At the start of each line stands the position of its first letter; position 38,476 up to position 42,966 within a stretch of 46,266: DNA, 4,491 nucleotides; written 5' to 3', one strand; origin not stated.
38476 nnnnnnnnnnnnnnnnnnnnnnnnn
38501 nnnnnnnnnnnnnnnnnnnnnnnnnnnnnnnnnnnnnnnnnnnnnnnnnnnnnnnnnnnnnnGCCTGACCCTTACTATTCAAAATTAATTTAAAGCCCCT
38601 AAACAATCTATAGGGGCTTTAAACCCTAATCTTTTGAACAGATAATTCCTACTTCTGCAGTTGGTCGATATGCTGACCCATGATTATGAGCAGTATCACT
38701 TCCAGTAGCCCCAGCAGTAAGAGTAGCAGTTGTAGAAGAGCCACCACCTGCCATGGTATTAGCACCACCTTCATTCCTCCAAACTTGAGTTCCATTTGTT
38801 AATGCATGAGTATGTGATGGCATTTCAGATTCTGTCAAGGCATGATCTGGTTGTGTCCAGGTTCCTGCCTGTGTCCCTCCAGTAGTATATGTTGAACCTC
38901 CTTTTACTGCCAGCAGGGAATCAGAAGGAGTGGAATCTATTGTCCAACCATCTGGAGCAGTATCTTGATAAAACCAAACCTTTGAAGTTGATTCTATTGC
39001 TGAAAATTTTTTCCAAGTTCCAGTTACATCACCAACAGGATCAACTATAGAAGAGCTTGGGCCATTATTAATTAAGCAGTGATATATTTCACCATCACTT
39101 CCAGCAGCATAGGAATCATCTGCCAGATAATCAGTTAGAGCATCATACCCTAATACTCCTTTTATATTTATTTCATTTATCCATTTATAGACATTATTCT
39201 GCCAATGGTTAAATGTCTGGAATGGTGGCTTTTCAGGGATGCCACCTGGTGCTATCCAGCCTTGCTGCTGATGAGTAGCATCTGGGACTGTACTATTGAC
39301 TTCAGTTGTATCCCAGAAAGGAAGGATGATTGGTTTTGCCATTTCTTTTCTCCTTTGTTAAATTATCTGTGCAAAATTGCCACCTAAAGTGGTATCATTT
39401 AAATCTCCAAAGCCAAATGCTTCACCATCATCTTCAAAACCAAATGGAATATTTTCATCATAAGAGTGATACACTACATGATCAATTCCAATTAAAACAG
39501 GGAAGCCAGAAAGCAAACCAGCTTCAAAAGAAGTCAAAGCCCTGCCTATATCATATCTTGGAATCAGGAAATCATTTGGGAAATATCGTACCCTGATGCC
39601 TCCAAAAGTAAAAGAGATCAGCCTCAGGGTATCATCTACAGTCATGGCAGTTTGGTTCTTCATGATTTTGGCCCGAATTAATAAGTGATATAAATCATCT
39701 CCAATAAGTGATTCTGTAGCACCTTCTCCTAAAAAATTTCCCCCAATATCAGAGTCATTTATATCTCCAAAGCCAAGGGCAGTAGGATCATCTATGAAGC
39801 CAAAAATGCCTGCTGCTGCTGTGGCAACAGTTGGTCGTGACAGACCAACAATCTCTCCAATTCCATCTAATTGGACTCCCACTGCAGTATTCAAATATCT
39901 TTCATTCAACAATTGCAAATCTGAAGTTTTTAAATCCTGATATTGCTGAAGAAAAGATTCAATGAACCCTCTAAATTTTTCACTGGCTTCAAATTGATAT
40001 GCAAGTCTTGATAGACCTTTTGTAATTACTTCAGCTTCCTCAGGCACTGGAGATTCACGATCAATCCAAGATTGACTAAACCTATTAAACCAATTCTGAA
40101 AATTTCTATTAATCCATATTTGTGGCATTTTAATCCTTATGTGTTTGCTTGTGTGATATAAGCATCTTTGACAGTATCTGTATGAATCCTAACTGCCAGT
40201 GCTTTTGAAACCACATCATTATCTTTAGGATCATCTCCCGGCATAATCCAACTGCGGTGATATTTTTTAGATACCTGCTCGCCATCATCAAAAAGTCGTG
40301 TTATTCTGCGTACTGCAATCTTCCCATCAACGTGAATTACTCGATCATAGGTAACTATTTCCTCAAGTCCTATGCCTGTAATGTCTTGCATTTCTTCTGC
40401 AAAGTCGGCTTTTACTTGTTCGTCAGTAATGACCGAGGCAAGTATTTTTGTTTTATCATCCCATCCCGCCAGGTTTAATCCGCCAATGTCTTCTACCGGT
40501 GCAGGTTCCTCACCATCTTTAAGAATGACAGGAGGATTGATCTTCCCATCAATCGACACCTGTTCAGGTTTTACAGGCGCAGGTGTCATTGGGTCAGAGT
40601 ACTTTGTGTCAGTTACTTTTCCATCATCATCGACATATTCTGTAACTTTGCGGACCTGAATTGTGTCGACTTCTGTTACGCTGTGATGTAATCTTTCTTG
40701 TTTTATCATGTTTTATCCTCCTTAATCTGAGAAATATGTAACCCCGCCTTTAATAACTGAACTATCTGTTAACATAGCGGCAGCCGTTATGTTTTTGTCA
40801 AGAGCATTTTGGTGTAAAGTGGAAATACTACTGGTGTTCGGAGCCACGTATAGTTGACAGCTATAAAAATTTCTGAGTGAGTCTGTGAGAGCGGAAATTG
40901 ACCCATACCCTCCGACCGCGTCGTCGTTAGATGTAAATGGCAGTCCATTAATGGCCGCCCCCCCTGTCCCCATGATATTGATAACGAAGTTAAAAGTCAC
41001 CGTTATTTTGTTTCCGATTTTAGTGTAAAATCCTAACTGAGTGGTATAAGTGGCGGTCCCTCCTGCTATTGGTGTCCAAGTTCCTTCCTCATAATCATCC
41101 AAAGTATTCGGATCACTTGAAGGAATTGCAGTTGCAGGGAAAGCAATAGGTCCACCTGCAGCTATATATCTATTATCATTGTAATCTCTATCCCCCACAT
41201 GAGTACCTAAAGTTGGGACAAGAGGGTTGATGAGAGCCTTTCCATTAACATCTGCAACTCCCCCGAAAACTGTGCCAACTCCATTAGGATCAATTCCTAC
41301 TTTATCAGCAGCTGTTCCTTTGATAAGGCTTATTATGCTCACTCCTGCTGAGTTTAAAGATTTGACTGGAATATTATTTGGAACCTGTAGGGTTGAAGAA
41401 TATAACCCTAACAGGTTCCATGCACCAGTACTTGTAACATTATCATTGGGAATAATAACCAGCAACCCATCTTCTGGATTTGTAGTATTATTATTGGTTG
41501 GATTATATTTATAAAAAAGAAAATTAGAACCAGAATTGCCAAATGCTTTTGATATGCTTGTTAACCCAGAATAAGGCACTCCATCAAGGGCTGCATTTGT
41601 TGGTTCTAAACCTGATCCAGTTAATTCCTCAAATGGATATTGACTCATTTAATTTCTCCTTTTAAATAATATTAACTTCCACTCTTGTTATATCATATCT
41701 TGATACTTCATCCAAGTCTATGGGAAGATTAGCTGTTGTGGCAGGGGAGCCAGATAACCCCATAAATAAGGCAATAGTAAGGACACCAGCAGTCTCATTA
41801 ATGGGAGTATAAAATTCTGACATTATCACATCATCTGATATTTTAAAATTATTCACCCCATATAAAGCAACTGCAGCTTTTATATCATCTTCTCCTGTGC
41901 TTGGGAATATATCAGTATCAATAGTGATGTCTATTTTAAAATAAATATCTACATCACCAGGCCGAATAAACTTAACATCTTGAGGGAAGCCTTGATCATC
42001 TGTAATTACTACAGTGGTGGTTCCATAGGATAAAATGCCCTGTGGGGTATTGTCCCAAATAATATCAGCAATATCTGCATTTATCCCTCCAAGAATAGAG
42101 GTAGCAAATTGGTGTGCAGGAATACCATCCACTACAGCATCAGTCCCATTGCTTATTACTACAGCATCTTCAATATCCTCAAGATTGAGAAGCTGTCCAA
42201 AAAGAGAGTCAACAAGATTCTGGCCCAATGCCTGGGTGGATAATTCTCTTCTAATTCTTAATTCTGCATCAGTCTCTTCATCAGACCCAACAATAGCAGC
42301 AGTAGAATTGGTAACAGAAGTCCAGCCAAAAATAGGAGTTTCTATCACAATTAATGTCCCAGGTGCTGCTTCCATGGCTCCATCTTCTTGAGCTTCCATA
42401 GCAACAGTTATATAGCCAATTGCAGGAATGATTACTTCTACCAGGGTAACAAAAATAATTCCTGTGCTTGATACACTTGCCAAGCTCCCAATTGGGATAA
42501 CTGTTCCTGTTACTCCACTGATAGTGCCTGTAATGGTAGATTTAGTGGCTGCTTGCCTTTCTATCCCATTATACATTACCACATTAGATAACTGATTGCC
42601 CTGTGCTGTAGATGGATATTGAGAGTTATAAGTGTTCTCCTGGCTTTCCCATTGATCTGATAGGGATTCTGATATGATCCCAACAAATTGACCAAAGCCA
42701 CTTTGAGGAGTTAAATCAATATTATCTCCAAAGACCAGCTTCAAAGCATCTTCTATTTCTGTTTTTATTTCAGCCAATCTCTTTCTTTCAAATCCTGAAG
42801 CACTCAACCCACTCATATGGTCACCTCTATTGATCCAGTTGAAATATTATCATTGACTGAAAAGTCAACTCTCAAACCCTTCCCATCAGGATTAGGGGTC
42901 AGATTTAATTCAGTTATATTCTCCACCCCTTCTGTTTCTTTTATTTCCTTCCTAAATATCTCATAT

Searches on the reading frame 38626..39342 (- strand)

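Call 51: search_protein_families(library=pfam, proteins=[window:38626-39342:-], max_evalue=0.01)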
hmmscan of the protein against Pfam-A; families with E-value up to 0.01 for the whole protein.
window:38626-39342:- (238 aa): 1 family
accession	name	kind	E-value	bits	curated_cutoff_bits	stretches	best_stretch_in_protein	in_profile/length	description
PF21939.1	Gp10_C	-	0.0024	19.3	27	1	84-219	9-109/139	Baseplate structural protein Gp10, C-terminal domain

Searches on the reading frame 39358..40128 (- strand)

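Call 51: search_protein_families(library=pfam, proteins=[window:39358-40128:-], max_evalue=0.01)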
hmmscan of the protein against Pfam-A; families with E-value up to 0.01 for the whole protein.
window:39358-40128:- (256 aa): 1 family
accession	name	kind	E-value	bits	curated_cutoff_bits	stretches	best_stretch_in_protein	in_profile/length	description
PF11041.13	DUF2612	-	2.7e-16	60.5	23.5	1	42-181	5-137/181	Protein of unknown function (DUF2612)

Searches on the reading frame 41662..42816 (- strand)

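Call 51: search_protein_families(library=pfam, proteins=[window:41662-42816:-], max_evalue=0.01)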
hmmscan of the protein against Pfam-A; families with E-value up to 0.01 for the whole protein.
window:41662-42816:- (384 aa): 1 family
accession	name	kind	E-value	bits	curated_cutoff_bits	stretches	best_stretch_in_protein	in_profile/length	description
PF04865.19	Baseplate_J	-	4.4e-17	62.7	21.1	1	73-194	2-126/255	Baseplate J-like protein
